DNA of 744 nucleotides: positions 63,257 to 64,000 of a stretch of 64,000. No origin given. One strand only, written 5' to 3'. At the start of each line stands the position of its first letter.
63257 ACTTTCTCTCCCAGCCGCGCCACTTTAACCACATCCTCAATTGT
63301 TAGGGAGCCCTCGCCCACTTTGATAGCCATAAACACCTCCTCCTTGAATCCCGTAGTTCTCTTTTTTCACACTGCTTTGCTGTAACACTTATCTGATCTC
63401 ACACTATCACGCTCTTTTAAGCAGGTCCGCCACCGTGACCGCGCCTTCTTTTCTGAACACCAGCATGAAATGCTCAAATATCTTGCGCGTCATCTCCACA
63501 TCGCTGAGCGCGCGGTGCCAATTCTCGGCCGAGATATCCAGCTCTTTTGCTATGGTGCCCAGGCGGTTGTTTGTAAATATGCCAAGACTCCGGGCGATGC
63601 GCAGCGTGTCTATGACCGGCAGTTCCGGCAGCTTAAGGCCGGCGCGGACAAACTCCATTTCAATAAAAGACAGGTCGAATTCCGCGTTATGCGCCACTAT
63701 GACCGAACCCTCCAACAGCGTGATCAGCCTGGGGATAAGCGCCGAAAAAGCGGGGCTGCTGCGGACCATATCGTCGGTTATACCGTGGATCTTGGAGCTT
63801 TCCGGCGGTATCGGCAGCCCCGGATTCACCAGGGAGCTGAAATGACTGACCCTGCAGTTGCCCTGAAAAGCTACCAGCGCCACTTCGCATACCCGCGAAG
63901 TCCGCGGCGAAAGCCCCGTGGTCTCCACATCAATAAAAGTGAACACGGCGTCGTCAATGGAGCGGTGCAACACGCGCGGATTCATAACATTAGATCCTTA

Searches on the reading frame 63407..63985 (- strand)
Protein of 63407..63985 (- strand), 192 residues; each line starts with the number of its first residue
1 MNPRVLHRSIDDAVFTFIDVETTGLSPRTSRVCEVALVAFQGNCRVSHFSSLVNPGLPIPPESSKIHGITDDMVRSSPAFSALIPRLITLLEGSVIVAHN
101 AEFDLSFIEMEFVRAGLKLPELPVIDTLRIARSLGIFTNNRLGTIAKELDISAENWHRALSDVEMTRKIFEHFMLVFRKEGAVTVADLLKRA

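Call 72: search_protein_families(library=pfam, proteins=[window:63407-63985:-], max_evalue=0.0001)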
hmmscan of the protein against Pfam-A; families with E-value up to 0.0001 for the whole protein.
window:63407-63985:- (192 aa): 3 families
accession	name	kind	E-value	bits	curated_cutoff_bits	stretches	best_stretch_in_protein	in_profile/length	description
PF00929.31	RNase_T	-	3e-33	116.1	24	1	17-170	2-164/164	Exonuclease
PF13482.12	RNase_H_2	-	7.3e-08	33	22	1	17-154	2-118/165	RNase_H superfamily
PF16473.11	Rv2179c-like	-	5.4e-05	23.4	27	0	93-172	99-175/177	3'-5' exoribonuclease Rv2179c-like domain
